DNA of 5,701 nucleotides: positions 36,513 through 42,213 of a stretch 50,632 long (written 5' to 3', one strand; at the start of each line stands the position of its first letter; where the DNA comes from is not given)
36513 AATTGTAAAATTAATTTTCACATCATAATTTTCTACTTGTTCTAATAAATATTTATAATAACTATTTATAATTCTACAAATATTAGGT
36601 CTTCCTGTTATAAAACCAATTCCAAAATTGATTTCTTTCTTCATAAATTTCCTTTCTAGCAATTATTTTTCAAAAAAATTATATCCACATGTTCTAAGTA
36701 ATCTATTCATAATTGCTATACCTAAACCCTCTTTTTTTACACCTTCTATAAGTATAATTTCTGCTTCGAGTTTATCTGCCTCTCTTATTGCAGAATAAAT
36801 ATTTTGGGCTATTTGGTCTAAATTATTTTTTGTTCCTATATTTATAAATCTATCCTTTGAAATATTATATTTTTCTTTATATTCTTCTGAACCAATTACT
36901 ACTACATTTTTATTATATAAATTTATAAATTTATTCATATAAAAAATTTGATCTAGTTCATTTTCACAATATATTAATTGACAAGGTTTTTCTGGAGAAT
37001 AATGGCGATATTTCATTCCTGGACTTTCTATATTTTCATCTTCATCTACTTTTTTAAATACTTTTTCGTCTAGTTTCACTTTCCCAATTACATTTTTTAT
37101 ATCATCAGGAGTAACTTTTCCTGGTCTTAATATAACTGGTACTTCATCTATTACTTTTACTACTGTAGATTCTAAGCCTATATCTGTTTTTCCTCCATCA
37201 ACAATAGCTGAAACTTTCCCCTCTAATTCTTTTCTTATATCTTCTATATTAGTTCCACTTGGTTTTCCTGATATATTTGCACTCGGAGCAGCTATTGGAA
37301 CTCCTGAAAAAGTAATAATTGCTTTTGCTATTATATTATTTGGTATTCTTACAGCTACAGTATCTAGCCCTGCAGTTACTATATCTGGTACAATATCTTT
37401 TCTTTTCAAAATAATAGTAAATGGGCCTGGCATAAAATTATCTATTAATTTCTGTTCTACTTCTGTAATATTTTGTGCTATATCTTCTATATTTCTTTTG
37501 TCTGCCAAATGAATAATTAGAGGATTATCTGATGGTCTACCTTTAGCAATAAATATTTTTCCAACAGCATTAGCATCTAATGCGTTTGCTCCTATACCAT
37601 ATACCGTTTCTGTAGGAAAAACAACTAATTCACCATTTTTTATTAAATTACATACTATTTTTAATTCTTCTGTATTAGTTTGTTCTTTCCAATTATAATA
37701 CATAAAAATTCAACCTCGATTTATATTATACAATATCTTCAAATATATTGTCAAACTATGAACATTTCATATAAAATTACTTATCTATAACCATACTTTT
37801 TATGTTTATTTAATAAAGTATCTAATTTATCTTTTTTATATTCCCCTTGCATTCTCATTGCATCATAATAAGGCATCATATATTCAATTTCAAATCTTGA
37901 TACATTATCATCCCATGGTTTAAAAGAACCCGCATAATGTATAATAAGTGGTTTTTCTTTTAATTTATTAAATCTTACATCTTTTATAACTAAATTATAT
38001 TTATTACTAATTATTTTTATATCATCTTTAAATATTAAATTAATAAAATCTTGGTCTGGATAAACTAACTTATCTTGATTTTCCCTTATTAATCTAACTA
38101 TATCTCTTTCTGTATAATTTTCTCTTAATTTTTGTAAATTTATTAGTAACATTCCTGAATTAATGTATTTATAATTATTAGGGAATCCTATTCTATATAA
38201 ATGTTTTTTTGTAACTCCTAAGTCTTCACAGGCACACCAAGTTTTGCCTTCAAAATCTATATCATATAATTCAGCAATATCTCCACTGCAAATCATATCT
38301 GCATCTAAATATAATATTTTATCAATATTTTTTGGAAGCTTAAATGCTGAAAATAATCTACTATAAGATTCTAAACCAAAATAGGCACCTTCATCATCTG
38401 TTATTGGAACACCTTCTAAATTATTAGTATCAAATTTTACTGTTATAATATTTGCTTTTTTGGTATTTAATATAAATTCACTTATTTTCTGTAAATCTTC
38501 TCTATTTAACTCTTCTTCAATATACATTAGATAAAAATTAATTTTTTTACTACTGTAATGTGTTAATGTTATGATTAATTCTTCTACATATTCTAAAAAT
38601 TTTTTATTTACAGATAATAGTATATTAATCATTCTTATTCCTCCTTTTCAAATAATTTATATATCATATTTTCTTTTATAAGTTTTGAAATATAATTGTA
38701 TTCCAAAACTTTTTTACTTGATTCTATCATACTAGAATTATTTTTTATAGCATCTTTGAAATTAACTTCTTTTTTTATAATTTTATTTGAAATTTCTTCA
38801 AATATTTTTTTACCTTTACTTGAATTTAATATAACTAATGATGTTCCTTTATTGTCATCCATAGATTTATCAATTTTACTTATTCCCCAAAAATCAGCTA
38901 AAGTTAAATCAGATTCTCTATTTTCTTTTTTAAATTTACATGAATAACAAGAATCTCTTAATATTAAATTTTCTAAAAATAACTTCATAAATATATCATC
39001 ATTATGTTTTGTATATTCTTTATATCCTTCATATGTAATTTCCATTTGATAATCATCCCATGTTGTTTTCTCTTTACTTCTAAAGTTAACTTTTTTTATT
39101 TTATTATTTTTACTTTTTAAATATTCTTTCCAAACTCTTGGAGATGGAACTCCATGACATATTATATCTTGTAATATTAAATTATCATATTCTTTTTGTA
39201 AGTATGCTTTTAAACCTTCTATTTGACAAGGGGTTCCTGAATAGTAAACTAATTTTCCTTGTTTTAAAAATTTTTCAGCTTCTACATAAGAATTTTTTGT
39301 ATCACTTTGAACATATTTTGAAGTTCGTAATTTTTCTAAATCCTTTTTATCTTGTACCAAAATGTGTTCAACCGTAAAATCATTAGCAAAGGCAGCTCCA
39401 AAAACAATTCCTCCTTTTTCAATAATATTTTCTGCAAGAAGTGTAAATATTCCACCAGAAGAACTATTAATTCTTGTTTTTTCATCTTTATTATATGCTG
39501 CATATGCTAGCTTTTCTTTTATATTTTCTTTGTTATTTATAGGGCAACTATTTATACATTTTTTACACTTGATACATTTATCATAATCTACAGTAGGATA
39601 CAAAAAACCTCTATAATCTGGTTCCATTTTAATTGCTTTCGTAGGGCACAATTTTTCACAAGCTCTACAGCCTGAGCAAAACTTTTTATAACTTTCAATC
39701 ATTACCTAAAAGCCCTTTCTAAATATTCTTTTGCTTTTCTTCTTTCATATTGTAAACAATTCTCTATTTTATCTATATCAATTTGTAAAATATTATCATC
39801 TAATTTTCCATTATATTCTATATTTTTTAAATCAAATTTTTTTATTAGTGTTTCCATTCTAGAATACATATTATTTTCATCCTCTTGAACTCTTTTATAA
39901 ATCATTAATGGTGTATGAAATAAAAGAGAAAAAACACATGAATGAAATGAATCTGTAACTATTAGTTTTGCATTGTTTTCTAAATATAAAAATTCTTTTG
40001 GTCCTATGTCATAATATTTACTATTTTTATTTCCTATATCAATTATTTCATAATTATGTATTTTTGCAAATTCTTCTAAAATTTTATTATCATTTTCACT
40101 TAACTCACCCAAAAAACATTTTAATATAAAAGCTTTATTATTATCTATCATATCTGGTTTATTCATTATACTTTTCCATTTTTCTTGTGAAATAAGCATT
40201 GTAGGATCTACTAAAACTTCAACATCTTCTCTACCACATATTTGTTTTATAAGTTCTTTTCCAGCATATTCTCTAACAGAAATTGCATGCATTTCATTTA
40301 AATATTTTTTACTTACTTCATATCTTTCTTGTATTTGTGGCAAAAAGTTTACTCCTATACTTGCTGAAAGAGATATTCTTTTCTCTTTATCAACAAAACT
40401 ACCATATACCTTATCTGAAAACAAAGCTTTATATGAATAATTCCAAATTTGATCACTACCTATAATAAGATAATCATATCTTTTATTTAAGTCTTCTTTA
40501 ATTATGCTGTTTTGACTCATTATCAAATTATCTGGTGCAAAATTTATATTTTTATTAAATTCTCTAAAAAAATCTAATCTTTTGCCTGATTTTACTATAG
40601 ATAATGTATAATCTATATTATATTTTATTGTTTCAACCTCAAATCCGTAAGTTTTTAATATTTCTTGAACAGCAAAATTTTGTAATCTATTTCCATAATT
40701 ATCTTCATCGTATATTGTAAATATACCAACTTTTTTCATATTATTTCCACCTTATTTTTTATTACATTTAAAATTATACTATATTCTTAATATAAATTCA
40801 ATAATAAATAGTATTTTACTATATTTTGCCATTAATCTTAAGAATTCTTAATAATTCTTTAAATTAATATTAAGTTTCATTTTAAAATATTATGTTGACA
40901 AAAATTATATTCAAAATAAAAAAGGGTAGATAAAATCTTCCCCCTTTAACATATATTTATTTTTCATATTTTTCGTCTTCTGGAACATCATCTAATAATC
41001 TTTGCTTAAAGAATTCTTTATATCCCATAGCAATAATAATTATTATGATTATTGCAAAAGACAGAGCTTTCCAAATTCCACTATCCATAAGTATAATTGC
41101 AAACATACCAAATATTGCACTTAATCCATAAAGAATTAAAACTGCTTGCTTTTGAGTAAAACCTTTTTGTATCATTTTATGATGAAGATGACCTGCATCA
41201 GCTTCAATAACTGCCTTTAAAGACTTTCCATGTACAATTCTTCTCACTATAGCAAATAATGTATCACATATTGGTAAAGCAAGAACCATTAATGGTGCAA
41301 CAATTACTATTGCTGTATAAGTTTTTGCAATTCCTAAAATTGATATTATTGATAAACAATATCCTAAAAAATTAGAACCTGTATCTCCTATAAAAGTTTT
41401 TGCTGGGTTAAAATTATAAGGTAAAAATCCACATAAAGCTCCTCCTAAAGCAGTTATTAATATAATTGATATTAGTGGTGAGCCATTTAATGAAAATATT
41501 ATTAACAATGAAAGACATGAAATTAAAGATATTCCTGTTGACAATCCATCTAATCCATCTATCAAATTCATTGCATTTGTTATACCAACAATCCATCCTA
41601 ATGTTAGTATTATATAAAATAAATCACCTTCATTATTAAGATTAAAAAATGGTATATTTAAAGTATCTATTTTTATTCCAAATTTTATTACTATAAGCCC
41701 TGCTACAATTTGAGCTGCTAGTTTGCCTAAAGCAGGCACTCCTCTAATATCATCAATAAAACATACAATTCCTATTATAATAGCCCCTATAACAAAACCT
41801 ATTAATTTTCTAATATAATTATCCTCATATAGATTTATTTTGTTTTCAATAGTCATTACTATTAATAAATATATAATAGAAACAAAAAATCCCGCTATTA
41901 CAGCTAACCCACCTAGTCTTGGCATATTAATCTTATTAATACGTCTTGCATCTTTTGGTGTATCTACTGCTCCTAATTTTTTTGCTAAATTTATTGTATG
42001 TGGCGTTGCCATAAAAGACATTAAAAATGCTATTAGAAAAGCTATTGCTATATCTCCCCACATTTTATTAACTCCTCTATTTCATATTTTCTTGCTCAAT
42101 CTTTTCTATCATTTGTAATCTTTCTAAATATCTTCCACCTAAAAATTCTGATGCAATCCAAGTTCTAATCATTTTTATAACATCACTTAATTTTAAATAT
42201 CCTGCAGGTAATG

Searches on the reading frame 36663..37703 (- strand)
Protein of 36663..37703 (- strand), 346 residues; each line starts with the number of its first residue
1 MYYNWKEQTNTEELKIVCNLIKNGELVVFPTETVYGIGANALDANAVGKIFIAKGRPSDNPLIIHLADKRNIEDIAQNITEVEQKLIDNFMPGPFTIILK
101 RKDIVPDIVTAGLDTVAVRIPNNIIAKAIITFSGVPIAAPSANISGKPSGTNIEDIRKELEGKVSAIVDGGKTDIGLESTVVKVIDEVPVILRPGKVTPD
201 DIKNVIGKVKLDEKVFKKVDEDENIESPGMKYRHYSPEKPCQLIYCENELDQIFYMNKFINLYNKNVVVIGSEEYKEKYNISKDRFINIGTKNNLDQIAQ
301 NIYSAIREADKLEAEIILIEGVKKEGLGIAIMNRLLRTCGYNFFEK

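Call 102: search_protein_families(library=pfam, proteins=[window:36663-37703:-], max_evalue=0.00001)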
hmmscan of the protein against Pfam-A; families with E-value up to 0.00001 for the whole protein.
window:36663-37703:- (346 aa): 2 families
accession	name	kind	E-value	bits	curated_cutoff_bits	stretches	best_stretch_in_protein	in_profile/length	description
PF01300.24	Sua5_yciO_yrdC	-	2.3e-56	190.5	25.1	1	20-195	2-178/178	Telomere recombination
PF03481.19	Sua5_C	-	4.6e-29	102.1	22.9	1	197-338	1-134/136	Threonylcarbamoyl-AMP synthase, C-terminal domain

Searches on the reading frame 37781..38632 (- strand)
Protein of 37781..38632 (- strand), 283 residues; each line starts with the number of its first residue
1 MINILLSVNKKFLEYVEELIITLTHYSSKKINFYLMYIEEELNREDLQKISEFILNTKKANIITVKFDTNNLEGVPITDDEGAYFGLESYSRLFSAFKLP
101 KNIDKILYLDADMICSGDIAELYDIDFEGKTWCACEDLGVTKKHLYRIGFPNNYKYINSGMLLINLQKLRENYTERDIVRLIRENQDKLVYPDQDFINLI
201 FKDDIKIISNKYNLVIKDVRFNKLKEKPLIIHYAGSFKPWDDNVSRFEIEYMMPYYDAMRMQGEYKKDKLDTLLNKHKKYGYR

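Call 102: search_protein_families(library=pfam, proteins=[window:37781-38632:-], max_evalue=0.00001)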
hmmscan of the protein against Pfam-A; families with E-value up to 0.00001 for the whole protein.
window:37781-38632:- (283 aa): 2 families
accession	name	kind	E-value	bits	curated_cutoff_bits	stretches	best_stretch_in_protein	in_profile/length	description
PF01501.26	Glyco_transf_8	-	2.3e-39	135.9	24.3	1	3-243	1-252/253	Glycosyl transferase family 8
PF18404.7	Glyco_transf_24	-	8.5e-08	32.4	25.7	1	88-210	81-213/268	Glucosyltransferase 24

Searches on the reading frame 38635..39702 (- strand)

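Call 102: search_protein_families(library=pfam, proteins=[window:38635-39702:-], max_evalue=0.00001)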
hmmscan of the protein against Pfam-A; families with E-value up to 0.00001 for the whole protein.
window:38635-39702:- (355 aa): 10 families
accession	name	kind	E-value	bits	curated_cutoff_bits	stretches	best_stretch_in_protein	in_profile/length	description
PF04432.18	FrhB_FdhB_C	-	9.2e-24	84.5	23.3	1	152-307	4-139/150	Coenzyme F420 hydrogenase/dehydrogenase, beta subunit C terminus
PF12838.12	Fer4_7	-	1.3e-09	38.8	27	1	9-56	2-51/52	4Fe-4S dicluster domain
PF04422.18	FrhB_FdhB_N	-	4e-09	36.9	22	1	66-134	1-72/78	Coenzyme F420 hydrogenase/dehydrogenase, beta subunit N-term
PF00037.32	Fer4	-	8.8e-09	35.3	21.1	0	36-56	1-21/24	4Fe-4S binding domain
PF13187.11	Fer4_9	-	1.5e-07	31.8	27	1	9-54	2-48/52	4Fe-4S dicluster domain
PF12837.12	Fer4_6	-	1.6e-07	31.4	25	0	36-54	2-20/24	4Fe-4S binding domain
PF14697.11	Fer4_21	-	4.5e-07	30.3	35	0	38-64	3-29/59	4Fe-4S dicluster domain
PF13237.11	Fer4_10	-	6.4e-07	29.6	25.5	0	37-63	3-22/53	4Fe-4S dicluster domain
PF12797.12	Fer4_2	-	1e-06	28.8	24.5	0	35-54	2-21/22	4Fe-4S binding domain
PF13183.11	Fer4_8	-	5.6e-06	27.2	27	0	41-73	3-35/68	4Fe-4S dicluster domain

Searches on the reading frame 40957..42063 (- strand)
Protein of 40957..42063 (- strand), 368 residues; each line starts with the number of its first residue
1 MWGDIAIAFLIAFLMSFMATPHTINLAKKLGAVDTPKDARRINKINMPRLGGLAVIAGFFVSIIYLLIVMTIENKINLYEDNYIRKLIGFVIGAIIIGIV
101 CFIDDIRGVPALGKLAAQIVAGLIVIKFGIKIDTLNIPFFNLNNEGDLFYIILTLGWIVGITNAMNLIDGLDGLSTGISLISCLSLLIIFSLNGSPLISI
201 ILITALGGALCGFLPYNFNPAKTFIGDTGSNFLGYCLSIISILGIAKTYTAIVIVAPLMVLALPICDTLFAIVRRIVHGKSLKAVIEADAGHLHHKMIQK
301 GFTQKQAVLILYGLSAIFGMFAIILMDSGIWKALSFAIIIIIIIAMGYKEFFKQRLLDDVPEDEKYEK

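Call 102: search_protein_families(library=pfam, proteins=[window:40957-42063:-], max_evalue=0.00001)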
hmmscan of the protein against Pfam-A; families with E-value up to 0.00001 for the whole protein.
window:40957-42063:- (368 aa): 1 family
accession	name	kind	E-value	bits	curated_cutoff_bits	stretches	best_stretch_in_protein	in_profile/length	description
PF00953.26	Glycos_transf_4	-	4.6e-37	127.9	27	1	88-244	2-159/160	Glycosyl transferase family 4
